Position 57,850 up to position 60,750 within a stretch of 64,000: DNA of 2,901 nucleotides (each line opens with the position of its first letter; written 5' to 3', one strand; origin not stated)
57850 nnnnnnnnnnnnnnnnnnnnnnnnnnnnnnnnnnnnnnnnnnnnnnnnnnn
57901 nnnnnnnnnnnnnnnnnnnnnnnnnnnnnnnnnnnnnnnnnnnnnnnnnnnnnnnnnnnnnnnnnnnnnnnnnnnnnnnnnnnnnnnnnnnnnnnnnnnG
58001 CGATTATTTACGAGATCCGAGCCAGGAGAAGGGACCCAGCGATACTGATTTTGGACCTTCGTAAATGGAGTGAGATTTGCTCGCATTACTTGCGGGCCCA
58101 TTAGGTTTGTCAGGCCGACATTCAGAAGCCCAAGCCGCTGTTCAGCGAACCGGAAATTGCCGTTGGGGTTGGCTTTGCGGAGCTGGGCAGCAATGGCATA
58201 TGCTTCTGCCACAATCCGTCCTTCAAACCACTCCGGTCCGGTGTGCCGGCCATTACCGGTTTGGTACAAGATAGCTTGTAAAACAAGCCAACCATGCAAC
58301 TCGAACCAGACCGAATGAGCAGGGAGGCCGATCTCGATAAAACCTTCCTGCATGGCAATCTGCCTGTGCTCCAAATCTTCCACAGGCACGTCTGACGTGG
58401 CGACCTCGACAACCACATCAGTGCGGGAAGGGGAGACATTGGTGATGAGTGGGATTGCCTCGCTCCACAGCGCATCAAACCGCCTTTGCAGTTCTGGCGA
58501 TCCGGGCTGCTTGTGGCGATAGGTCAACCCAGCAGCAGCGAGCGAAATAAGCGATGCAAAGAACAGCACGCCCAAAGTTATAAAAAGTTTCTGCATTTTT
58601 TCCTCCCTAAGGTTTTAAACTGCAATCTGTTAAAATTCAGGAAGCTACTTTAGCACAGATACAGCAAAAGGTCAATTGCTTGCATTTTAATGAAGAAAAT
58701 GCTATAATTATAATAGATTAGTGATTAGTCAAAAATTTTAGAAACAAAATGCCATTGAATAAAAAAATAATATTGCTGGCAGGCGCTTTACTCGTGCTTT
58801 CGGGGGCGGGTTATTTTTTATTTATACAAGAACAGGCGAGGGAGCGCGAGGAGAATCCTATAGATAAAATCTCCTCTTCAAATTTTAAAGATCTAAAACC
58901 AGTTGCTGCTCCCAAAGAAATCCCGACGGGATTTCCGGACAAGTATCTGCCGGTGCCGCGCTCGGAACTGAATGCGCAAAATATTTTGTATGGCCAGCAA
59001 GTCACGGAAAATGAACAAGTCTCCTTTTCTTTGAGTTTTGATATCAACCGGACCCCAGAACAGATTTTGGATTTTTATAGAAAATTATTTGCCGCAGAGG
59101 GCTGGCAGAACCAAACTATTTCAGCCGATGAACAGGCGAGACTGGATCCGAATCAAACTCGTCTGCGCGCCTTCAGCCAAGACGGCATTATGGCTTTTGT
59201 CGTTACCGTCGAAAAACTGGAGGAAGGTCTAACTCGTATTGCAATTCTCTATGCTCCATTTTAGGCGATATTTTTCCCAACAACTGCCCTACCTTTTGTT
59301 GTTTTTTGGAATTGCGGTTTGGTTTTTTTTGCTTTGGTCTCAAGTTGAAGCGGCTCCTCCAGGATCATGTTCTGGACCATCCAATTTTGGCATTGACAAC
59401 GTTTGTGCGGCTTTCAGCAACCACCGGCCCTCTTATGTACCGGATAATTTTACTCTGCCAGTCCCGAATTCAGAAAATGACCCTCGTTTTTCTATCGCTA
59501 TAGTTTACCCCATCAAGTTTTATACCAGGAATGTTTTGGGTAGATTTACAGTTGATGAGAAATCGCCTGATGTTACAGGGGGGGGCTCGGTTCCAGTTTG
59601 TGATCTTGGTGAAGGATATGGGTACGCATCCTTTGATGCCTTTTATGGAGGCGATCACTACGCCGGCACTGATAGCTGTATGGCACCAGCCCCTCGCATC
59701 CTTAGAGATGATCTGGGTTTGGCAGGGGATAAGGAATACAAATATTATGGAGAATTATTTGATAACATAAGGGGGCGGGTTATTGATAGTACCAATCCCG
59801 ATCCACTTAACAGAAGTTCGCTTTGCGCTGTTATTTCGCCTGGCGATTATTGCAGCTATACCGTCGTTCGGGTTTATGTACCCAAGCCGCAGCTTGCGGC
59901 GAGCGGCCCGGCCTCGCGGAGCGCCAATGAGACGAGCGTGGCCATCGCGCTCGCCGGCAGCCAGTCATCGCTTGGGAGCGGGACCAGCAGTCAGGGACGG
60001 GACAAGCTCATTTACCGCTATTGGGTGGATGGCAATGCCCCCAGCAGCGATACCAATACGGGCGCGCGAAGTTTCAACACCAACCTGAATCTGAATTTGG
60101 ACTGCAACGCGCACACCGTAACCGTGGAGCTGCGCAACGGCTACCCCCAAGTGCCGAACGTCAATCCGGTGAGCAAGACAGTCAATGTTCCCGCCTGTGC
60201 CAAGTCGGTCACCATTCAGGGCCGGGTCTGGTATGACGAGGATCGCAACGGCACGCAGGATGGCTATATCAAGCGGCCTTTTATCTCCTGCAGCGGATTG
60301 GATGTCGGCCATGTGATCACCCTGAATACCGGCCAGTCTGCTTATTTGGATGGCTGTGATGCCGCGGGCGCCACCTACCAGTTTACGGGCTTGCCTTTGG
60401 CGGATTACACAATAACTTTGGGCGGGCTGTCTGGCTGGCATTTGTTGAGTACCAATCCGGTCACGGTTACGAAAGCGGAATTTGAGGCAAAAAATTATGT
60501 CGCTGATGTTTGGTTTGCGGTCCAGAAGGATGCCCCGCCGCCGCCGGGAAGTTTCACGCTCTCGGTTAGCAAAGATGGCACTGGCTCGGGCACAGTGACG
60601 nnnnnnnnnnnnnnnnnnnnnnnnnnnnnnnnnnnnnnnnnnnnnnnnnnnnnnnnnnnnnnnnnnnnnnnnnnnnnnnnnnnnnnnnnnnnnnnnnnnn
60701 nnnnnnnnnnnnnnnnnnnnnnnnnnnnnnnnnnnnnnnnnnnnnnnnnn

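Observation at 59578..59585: Poly-G8 homopolymer tract inside the 5' region of the giant adhesin ORF (phase-variation candidate)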

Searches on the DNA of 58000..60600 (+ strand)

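Call 11: search_dna_similar(query=window:58600-60600:+, collection=plasmids, mode=distant)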
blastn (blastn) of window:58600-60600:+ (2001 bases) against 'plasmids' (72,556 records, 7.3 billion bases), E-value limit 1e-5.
No match.
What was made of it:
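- Tried and rejected: Plasmid collection blastn (call 11).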

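Call 61: search_rna_families(source=window, start=58000, end=60500, threshold=evalue, max_evalue=1)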
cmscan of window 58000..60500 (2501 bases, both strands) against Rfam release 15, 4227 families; matches with E-value up to 1: 2.
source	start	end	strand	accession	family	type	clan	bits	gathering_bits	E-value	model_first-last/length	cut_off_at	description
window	59864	59910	-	RF03006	M23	Gene; sRNA;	-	21.3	41.2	0.58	1-53/53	no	M23 RNA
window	59279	59338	-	RF01675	CrcZ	Gene; sRNA;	-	17.1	95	0.082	1-398/398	no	Pseudomonas sRNA CrcZ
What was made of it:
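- Tried and rejected: Rfam on 58000-60500 (call 61).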

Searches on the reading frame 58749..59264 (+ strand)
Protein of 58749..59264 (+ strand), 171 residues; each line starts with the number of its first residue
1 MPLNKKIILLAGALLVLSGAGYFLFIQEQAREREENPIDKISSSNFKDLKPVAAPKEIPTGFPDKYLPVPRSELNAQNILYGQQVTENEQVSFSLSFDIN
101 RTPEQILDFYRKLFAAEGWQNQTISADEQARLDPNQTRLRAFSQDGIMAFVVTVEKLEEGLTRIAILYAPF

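Call 10: search_protein_families(library=pfam, proteins=[window:58749-59261:+], max_evalue=0.01)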
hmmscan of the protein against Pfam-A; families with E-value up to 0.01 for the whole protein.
window:58749-59261:+ (171 aa): 1 family
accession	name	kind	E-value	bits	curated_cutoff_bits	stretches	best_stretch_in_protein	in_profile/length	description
PF03350.21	UPF0114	-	0.0083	16.8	23.1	0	7-50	55-98/117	Uncharacterized protein family, UPF0114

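Call 12: find_encoding_contigs(protein=window:58749-59264:+, flank=10000, max_places=10)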
Protein window:58749-59264:+ (171 aa): no gene with exactly this product is on record in the collection.

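Call 26: list_cluster_members(proteins=[P0001, window:58749-59261:+, window:55921-58593:-, window:53535-53996:+, window:49886-51088:+])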
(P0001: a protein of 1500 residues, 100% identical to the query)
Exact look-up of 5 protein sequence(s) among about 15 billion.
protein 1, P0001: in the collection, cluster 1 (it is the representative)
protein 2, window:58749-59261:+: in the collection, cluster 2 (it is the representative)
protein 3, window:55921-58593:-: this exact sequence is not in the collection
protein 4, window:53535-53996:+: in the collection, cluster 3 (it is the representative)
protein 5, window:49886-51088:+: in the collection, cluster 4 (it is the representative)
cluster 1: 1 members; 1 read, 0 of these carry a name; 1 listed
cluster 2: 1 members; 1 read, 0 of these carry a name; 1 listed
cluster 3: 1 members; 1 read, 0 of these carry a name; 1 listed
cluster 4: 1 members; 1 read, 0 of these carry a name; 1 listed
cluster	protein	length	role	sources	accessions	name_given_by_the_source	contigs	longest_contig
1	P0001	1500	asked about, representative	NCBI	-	-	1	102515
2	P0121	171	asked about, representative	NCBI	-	-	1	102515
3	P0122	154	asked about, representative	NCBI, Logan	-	-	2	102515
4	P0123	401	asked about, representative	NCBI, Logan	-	-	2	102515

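Call 56: find_homologous_proteins(query=window:58749-59261:+, max_evalue=0.001)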
Query window:58749-59261:+ (171 aa): 1 proteins with E <= 0.001 among 157 candidates.
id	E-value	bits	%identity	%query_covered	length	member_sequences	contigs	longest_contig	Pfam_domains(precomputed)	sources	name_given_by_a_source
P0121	1.1e-105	368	100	100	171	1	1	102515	PF27226.1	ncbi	-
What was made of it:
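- Tried and rejected: Relatives of the 171-aa upstream protein (call 56).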

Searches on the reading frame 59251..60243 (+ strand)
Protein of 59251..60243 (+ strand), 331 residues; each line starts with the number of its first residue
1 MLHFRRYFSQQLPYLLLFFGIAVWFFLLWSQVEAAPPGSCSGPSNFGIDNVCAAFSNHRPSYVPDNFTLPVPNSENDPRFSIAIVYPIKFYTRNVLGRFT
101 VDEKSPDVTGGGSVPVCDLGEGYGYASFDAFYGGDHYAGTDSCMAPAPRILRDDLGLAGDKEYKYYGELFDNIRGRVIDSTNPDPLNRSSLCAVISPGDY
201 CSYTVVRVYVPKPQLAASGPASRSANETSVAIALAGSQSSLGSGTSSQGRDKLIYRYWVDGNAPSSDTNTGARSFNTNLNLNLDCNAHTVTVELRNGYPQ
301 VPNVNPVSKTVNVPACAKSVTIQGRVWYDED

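Call 13: find_homologous_proteins(query=window:59251-60243:+)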
Query window:59251-60243:+: 2377 candidates shared short words with the query, none scored E <= 0.001.

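Call 16: find_related_loci(query=window:59251-60243:+, collection=genome_contigs, flank=6000)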
Query window:59251-60243:+ (331 aa) in genome_contigs; peptide patterns used: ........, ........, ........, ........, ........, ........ (x = any residue, [..] = any of these).
74 stretches matched a pattern, but none encodes a relative of the query by tblastn (E <= 1e-3).

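Call 17: find_related_loci(query=window:59251-60243:+, collection=metagenome_contigs, flank=6000)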
Query window:59251-60243:+ (331 aa) in metagenome_contigs; peptide patterns used: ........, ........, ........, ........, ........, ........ (x = any residue, [..] = any of these).
120 stretches matched a pattern, but none encodes a relative of the query by tblastn (E <= 1e-3).

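Call 28: search_protein_representatives(protein=window:59251-60243:+)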
Query: 331 residues. Proteins with E-value up to 0.001 (for the whole library): 2; up to 1e-10: 1; up to 1e-30: 1. The best 2 are listed.
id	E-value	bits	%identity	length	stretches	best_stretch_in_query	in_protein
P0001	4.8e-119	414.1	100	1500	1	144-331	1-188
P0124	1.7e-04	37.5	53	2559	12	299-322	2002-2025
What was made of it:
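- Closest known: PA14-domain surface proteins and adhesins. Different: The N-terminal 200-330 aa has no homologue (call 28).
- Orphan status: calls 13, 16, 17, 28, 56.
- Tried and rejected: Relatives of the N-terminal 331 aa. Nothing but the gene itself turned up in the word-indexed 5.8-billion-protein search (call 13), the GTDB genome scan (call 16), the JGI metagenome scan (call 17) or the full HMMER search of 1.84 billion representatives (call 28).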

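Call 51: predict_structure(protein=window:59350-60243:+)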
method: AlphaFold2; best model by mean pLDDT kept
length: 298 residues; sequences in the alignment: 1
mean_pLDDT: 32.4   pTM: 0.25
mean pLDDT of the five models: 32.4, 31.8, 29.4, 27.9, 27.7
residues with pLDDT >= 90: 0; 70-90: 0; 50-70: 1; < 50: 297
segments of 3 or more residues with pLDDT < 50: 1-254, 256-298
pLDDT, mean of each block of 10 residues (from residue 1): 28 31 29 32 32 28 26 27 24 26 26 25 31 31 29 29 29 33 31 32 30 35 37 40 41 45 40 44 43 39
secondary structure, 60 per line:
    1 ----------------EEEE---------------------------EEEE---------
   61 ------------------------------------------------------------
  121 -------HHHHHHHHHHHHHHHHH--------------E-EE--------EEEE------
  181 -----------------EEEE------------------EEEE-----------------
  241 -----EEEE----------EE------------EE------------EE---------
elements in order: E17-20 E48-51 H128-144 E171-174 E198-201 E220-223 E246-249
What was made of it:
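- Tried and rejected: AlphaFold2 of aa 34-331 without an alignment (call 51).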

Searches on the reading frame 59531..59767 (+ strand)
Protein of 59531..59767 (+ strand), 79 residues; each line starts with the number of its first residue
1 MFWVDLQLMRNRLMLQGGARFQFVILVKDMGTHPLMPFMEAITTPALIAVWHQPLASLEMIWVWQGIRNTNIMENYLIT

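Call 45: list_cluster_members(proteins=[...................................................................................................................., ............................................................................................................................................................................, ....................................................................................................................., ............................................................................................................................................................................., window:59531-59767:+, window:55921-58596:-, window:55269-55805:-, window:54060-55232:-])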
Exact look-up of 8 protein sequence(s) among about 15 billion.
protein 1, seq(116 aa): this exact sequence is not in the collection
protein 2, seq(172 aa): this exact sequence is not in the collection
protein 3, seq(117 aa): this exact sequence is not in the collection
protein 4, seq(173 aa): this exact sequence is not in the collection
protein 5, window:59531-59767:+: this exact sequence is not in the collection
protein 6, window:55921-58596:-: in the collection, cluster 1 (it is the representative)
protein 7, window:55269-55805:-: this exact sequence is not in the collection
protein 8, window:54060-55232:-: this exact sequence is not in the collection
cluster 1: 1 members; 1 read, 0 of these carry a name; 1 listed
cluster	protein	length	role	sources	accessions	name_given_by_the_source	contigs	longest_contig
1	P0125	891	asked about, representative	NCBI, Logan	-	-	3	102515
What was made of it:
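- On Simple-sequence-repeat (homopolymeric tract) phase-variable gene: The predicted off-state products are absent from the 15-billion-protein collection (call 45), which is only a weak negative.
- No length variant or off-state product in any database (call 45).
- Tried and rejected: Exact look-up of the predicted G6, G7, G9 and G10 truncated products (call 45).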

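Call 59: find_encoding_contigs(protein=P0125, flank=10000, max_places=10)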
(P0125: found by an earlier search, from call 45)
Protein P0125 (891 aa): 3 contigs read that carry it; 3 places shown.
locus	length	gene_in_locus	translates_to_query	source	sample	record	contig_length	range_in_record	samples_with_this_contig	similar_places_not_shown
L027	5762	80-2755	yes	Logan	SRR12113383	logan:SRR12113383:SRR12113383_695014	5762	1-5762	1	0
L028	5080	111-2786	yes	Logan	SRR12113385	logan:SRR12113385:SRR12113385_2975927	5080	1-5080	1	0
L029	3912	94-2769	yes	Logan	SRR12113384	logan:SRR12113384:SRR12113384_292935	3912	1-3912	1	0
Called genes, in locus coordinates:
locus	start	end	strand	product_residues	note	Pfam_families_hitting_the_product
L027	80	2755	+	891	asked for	-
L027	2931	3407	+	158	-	-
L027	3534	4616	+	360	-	-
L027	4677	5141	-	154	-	PF27226:AF_1845 (weak)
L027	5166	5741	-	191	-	-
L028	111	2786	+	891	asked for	-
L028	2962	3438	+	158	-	-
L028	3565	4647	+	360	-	-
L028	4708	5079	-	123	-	?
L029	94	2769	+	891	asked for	-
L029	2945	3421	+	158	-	-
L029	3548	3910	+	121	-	?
